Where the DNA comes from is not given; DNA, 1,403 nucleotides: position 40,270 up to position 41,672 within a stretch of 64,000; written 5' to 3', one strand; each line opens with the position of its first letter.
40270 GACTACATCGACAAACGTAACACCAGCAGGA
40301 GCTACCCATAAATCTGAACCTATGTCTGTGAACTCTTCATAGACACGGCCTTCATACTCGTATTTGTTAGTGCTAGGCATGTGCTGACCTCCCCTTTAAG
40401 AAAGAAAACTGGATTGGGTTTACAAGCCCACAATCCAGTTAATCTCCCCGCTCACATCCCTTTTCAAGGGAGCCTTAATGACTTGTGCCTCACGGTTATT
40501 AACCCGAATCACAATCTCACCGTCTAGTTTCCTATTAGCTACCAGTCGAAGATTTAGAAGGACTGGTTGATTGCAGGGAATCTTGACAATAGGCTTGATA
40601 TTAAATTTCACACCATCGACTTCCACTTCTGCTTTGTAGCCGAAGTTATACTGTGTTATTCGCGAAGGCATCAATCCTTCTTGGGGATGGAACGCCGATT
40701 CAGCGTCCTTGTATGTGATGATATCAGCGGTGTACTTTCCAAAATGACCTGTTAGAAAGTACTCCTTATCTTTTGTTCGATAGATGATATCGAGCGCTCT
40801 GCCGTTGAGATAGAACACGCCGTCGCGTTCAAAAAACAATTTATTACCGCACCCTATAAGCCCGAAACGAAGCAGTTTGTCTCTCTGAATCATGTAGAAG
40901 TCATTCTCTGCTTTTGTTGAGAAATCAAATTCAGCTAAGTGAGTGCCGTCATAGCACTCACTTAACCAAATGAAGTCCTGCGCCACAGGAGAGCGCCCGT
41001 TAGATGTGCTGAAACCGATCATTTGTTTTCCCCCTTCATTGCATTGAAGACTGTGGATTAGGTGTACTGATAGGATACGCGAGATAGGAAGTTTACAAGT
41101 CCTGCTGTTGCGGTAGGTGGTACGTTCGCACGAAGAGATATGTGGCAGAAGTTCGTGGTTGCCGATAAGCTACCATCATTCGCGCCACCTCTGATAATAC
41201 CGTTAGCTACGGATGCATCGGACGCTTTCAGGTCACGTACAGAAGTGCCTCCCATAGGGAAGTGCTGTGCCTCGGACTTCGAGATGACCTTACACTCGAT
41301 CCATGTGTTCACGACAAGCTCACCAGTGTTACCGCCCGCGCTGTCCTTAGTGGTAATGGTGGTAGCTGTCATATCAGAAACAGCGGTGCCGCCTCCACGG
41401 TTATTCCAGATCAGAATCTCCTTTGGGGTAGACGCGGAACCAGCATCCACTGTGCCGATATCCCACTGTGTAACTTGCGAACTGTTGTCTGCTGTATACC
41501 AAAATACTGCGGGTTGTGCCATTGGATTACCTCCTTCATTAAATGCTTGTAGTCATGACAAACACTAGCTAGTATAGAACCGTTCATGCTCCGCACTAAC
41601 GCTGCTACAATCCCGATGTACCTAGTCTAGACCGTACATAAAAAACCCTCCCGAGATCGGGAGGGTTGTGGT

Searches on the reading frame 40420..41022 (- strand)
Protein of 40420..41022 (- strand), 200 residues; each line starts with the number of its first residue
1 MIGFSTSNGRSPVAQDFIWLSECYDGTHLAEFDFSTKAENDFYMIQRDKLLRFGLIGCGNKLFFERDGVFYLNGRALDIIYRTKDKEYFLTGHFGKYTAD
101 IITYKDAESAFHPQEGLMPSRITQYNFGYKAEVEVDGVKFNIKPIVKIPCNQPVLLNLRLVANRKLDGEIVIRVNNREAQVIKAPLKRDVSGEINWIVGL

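Call 6: search_protein_families(library=pfam, proteins=[window:40420-41022:-], max_evalue=0.01)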
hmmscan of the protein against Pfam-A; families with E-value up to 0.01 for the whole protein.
window:40420-41022:- (200 aa): 0 families

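Call 8: search_protein_families(library=phrogs, proteins=[window:40420-41022:-], max_evalue=0.001)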
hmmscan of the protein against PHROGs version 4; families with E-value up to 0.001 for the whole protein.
window:40420-41022:- (200 aa): 1 family
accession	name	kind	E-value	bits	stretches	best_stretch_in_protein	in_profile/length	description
phrog_11178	-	unknown function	1.2e-78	264.3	1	4-198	4-199/200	-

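Call 15: search_protein_families(library=ncbifam, proteins=[window:40420-41022:-], max_evalue=0.1)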
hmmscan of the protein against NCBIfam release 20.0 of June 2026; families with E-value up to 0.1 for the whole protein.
window:40420-41022:- (200 aa): 0 families

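Call 65: search_dna_similar(query=window:40420-41022:-, collection=phages, mode=protein, max_rows=60, max_evalue=0.001)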
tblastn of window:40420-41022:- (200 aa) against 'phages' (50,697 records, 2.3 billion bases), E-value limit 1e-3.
Records with a match: 15; places in all: 15; records where one place covers at least 80% of the query: 15.
Best place of each record, by identity: <60% 15.
By first word of the organism name: Bacillus 5; Brevibacillus 5; Clostridium 2; Listeria 1; Psychrobacillus 1; Lysinibacillus 1.
By host as written in the record: Brevibacillus laterosporus 5; Bacillus subtilis W-23-S(r); Bacillus licheniformis ATCC 9945a 2; Bacillus megaterium str. ATCC 43725 2; Clostridium botulinum type C strain C-Stockholm 2; Listeria innocua ATCC 51742 1; Bacillus pumilus strain 145 1; Psychrobacillus psychrodurans 1; Lysinibacillus capsici DO76 1.
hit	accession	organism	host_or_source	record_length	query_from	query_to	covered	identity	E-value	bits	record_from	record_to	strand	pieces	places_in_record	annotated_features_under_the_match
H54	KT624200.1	Bacillus phage SP-15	Bacillus subtilis W-23-S(r); Bacillus ...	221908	4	198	98%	56.4%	2e-65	223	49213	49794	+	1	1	hypothetical protein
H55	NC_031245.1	Bacillus phage SP-15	Bacillus subtilis W-23-S(r); Bacillus ...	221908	4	198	98%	56.4%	2e-65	223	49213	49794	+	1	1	hypothetical protein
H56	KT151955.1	Brevibacillus phage Jenst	Brevibacillus laterosporus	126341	4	196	97%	53.6%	3e-61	211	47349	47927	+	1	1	hypothetical protein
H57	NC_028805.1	Brevibacillus phage Jenst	Brevibacillus laterosporus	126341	4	196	97%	53.6%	3e-61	211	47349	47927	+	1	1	hypothetical protein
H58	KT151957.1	Brevibacillus phage SecTim467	Brevibacillus laterosporus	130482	4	196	97%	53.6%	3e-61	211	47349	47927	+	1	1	hypothetical protein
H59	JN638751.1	Bacillus phage G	Bacillus megaterium str. ATCC 43725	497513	11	196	93%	53.2%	1e-57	200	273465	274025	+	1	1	362: gp362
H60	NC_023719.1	Bacillus phage G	Bacillus megaterium str. ATCC 43725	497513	11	196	93%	53.2%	1e-57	200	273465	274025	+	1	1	362: gp362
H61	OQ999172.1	Listeria phage LIS04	Listeria innocua ATCC 51742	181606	4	198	98%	49.2%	2e-52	185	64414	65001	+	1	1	hypothetical protein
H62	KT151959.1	Brevibacillus phage Sundance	Brevibacillus laterosporus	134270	4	198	98%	42.9%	8e-42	155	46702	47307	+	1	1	hypothetical protein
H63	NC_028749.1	Brevibacillus phage Sundance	Brevibacillus laterosporus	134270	4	198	98%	42.9%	8e-42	155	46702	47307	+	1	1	hypothetical protein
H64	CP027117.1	Bacillus phage EZ-2018a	Bacillus pumilus strain 145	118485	9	198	95%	39.7%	2e-40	151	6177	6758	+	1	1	record has no annotation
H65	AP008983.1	Clostridium phage c-st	Clostridium botulinum type C strain ...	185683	16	198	92%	40.3%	1e-33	131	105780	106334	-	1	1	hypothetical protein (x2)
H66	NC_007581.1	Clostridium phage c-st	Clostridium botulinum type C strain ...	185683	16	198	92%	40.3%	1e-33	131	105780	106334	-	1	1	hypothetical protein (x2)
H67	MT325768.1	Psychrobacillus phage Perkons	Psychrobacillus psychrodurans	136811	17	198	91%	37.7%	1e-40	151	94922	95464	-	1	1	hypothetical protein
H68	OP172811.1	Lysinibacillus phage LC76P1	Lysinibacillus capsici DO76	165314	19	198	90%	32.2%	4e-27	113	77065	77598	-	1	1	hypothetical protein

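Call 75: search_solved_structures(query=A8, max_evalue=1)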
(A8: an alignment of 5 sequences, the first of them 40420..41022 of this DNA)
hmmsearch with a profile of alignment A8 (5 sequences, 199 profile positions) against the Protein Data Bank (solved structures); distinct sequences matched with E-value up to 1: 8.
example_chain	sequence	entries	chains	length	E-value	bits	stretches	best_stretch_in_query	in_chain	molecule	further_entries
3oq4_A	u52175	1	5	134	0.01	18.7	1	34-112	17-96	DBF4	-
3oq0_A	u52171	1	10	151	0.013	18.4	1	34-112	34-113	DBF4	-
3qbz_A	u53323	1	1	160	0.017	17.9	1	34-112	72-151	DDK kinase regulatory subunit DBF4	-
7zu0_B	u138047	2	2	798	0.031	17.1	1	60-111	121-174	Vacuolar protein sorting-associated protein 16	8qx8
5t2s_A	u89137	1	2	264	0.04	16.7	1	34-112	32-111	DDK kinase regulatory subunit DBF4,Serine/threonine-protein kinase RAD53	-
5t2f_A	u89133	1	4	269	0.046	16.5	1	34-112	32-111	DDK kinase regulatory subunit DBF4,Serine/threonine-protein kinase RAD53 chimeric protein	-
7p5z_G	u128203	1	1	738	0.19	14.5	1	34-112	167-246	DDK kinase regulatory subunit DBF4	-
2knb_A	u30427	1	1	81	0.64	12.8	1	126-186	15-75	E3 ubiquitin-protein ligase parkin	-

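Call 77: search_protein_families(library=pfam, proteins=[window:40420-41022:-], max_evalue=10)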
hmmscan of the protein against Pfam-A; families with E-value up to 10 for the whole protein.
window:40420-41022:- (200 aa): 0 families

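Call 82: find_related_loci(query=A8, collection=viral_contigs, flank=10000)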
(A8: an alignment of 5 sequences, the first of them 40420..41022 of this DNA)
Query A8 (200 aa) in viral_contigs; peptide patterns used: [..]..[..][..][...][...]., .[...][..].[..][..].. (x = any residue, [..] = any of these).
117 stretches matched a pattern; 32 encode a relative of the query (tblastn E <= 1e-3); 32 distinct loci.
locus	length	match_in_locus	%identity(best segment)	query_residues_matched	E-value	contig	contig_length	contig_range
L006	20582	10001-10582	56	4-198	5e-69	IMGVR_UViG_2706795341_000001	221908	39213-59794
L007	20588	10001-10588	54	4-196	3e-67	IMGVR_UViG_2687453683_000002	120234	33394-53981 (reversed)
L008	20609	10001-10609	54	4-198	5e-66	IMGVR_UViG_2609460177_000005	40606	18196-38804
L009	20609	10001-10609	54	4-198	7e-66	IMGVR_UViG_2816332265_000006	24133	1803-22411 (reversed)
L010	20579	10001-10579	54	4-196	7e-65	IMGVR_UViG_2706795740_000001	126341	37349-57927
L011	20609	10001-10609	53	4-198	2e-64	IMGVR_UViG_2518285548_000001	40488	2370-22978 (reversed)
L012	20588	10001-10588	54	4-196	9e-64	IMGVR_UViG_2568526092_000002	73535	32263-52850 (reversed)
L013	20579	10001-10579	51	10-198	3e-63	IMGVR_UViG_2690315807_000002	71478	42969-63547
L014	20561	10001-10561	53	11-196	4e-61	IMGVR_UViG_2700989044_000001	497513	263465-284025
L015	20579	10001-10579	49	10-198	1e-58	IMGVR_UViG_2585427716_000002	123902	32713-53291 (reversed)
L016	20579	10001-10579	49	10-198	2e-58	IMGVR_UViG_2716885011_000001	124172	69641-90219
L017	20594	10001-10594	49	11-196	1e-55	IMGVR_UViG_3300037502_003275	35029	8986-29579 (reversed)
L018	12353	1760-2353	49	11-196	1e-55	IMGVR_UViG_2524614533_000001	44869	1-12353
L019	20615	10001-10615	48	4-198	1e-54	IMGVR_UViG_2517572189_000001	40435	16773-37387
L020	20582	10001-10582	48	4-196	3e-52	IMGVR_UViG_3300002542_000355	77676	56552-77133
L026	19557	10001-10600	44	4-198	2e-48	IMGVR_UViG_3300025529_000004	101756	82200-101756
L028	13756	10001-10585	43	11-198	1e-43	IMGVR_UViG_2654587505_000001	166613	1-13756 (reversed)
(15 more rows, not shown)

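Call 94: search_protein_families(library=pfam, proteins=[L006:13168-14823:+, L006:10601-13153:+, L014:14511-16715:+, L018:2344-3903:+, L019:10600-13404:+, L028:11330-13753:+, L026:13318-14736:+], max_evalue=0.001)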
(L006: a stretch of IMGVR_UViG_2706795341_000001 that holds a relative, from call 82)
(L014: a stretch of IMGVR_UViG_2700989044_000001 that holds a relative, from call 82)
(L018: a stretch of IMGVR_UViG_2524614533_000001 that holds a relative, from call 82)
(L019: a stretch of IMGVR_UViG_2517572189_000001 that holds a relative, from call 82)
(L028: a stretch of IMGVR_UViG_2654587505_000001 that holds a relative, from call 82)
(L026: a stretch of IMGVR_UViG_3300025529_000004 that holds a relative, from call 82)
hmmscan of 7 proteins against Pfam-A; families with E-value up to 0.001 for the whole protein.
L006:13168-14823:+ (552 aa): 0 families

L006:10601-13153:+ (851 aa): 0 families

L014:14511-16715:+ (735 aa): 1 family
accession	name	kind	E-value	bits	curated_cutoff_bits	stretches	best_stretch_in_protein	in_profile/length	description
PF00622.36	SPRY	-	1.1e-11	45.3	26.3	1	42-152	1-114/121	SPRY domain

L018:2344-3903:+ (520 aa): 0 families

L019:10600-13404:+ (935 aa): 1 family
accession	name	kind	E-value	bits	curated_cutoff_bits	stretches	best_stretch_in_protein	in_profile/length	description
PF07581.17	Glug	-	1.1e-06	29.1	20.5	1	613-636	2-25/28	The GLUG motif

L028:11330-13753:+ (808 aa): 3 families
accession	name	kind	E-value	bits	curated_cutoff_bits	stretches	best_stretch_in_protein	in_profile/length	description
PF00754.31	F5_F8_type_C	-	1.5e-06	28.8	28.2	1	260-393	5-127/127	F5/8 type C domain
PF22633.2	F5_F8_type_C_2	-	5.5e-05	24.1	27.8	0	284-376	9-90/91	NedA-like, galactose-binding domain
PF17996.7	CE2_N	-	0.00039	20.9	27.9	0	49-142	18-107/108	Carbohydrate esterase 2 N-terminal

L026:13318-14736:+ (473 aa): 0 families

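Call 107: find_related_loci(query=A8, collection=genome_contigs, flank=10000)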
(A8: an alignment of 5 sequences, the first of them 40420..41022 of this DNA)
Query A8 (200 aa) in genome_contigs; peptide patterns used: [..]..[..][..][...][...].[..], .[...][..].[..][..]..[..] (x = any residue, [..] = any of these).
56 stretches matched a pattern; 26 encode a relative of the query (tblastn E <= 1e-3); 25 distinct loci.
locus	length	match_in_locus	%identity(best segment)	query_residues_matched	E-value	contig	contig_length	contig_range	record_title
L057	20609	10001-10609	53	4-198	6e-70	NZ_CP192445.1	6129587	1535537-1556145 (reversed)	Paenibacillus sp. 8b26 chromosome, complete genome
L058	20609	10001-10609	53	4-198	6e-70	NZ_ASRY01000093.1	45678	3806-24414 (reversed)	Paenibacillus maysiensis strain 1-49 S149_contig00254, whole genome shotgun sequence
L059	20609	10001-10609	52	4-198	8e-70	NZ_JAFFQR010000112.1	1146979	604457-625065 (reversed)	Paenibacillus farraposensis strain UY79 NODE_285_length_1146909_cov_45.284027, whole genome shotgun sequence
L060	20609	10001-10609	53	4-198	2e-69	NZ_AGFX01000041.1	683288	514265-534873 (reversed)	Paenibacillus peoriae KCTC 3763 contig5, whole genome shotgun sequence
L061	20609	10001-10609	53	4-198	4e-69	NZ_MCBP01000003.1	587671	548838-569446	Paenibacillus kribbensis strain 6hRe76 Scaffold3_1, whole genome shotgun sequence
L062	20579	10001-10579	58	4-196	2e-67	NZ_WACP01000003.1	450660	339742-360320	Paenibacillus tengchongensis strain SYSU G01003 NODE_3_length_450660_cov_163.455108, whole genome shotgun sequence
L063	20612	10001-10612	53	2-198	3e-67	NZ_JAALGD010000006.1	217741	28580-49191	Brevibacillus sp. SYP-B805 NODE_6, whole genome shotgun sequence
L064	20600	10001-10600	55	4-198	5e-67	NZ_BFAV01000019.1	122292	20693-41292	Desulfocucumis palustris strain NAW-5 NODE_19, whole genome shotgun sequence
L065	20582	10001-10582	55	4-196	1e-66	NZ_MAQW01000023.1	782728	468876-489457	Bacillus sp. FJAT-27264 scaffold3, whole genome shotgun sequence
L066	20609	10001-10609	55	4-198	6e-67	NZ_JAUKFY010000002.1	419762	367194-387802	Brevibacillus laterosporus strain MSSRFCCT15 T15_R1_and_R2_contig_2, whole genome shotgun sequence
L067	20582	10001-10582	55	4-196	1e-66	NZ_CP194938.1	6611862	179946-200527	Paenibacillus amylolyticus strain Lu_Sv_028 chromosome, complete genome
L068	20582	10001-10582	55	4-196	3e-66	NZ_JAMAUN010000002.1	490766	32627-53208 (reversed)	Paenibacillus polysaccharolyticus strain MER 26 NODE_2_length_490766_cov_66.394053, whole genome shotgun sequence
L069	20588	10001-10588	53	4-196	1e-63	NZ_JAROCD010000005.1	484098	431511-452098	Paenibacillus vandeheii strain F6_3S_P_1C NODE_5_length_484098_cov_261.262526, whole genome shotgun sequence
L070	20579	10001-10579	49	10-198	8e-59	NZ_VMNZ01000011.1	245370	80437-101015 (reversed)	Bacillus tequilensis strain ATCC BAA-819 ATCC_BAA-819_contig_11_consensus, whole genome shotgun sequence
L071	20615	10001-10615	48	4-198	8e-55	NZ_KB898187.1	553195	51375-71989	Paenibacillus massiliensis 2301065 = DSM 16942 D328DRAFT_scaffold00003.3, whole genome shotgun sequence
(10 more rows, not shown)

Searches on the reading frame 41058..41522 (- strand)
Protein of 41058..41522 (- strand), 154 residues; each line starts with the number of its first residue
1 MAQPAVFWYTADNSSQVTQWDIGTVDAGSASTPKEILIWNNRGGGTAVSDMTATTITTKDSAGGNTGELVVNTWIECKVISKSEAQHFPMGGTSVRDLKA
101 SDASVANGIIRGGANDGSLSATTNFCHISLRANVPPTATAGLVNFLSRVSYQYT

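Call 6: search_protein_families(library=pfam, proteins=[window:41058-41522:-], max_evalue=0.01)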
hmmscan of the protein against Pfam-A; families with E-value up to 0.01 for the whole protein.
window:41058-41522:- (154 aa): 0 families

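Call 8: search_protein_families(library=phrogs, proteins=[window:41058-41522:-], max_evalue=0.001)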
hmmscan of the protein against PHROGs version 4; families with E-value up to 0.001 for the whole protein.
window:41058-41522:- (154 aa): 1 family
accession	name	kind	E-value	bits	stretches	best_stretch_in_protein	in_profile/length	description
phrog_11814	-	unknown function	8.6e-48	163.6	1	1-153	1-173/174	-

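Call 15: search_protein_families(library=ncbifam, proteins=[window:41058-41522:-], max_evalue=0.1)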
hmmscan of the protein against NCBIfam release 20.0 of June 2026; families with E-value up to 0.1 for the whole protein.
window:41058-41522:- (154 aa): 0 families

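Call 64: search_dna_similar(query=window:41058-41522:-, collection=phages, mode=protein, max_rows=60, max_evalue=0.001)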
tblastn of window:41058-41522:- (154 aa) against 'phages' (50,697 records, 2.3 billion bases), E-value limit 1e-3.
Records with a match: 13; places in all: 13; records where one place covers at least 80% of the query: 11.
Best place of each record, by identity: 60-80% 6; <60% 7.
By first word of the organism name: Bacillus 5; Brevibacillus 5; Listeria 1; Psychrobacillus 1; Lysinibacillus 1.
By host as written in the record: Brevibacillus laterosporus 5; Bacillus subtilis W-23-S(r); Bacillus licheniformis ATCC 9945a 2; Bacillus megaterium str. ATCC 43725 2; Listeria innocua ATCC 51742 1; Bacillus pumilus strain 145 1; Psychrobacillus psychrodurans 1; Lysinibacillus capsici DO76 1.
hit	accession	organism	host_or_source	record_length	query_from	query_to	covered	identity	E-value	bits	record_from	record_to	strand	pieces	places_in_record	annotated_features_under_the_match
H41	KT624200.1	Bacillus phage SP-15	Bacillus subtilis W-23-S(r); Bacillus ...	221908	1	153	99%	64.7%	3e-56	194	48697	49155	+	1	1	hypothetical protein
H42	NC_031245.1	Bacillus phage SP-15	Bacillus subtilis W-23-S(r); Bacillus ...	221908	1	153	99%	64.7%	3e-56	194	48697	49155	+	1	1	hypothetical protein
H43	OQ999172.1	Listeria phage LIS04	Listeria innocua ATCC 51742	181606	1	154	100%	63.0%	4e-57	196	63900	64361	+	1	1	hypothetical protein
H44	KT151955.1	Brevibacillus phage Jenst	Brevibacillus laterosporus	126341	1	153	99%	62.2%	5e-55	191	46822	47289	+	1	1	hypothetical protein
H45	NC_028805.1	Brevibacillus phage Jenst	Brevibacillus laterosporus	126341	1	153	99%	62.2%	5e-55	191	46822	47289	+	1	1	hypothetical protein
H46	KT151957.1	Brevibacillus phage SecTim467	Brevibacillus laterosporus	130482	1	153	99%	62.2%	5e-55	191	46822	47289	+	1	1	hypothetical protein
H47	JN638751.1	Bacillus phage G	Bacillus megaterium str. ATCC 43725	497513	1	153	99%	51.3%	4e-43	156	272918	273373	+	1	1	361: gp361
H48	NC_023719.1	Bacillus phage G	Bacillus megaterium str. ATCC 43725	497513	1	153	99%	51.3%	4e-43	156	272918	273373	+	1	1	361: gp361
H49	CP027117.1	Bacillus phage EZ-2018a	Bacillus pumilus strain 145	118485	1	154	100%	45.2%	5e-33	127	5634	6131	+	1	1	record has no annotation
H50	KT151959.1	Brevibacillus phage Sundance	Brevibacillus laterosporus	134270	1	153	99%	34.6%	4e-15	77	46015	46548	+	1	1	hypothetical protein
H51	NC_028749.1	Brevibacillus phage Sundance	Brevibacillus laterosporus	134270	1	153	99%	34.6%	4e-15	77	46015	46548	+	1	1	hypothetical protein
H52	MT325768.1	Psychrobacillus phage Perkons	Psychrobacillus psychrodurans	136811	3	91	58%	45.4%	2e-11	66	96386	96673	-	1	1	hypothetical protein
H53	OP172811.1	Lysinibacillus phage LC76P1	Lysinibacillus capsici DO76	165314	1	91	59%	31.0%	1e-4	47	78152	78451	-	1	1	hypothetical protein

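Call 73: search_solved_structures(query=A4, max_evalue=1)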
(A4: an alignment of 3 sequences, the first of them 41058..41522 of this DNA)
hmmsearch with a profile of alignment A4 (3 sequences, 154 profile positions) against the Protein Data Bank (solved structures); distinct sequences matched with E-value up to 1: 0.

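Call 77: search_protein_families(library=pfam, proteins=[window:41058-41522:-], max_evalue=10)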
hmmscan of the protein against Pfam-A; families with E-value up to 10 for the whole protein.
window:41058-41522:- (154 aa): 0 families
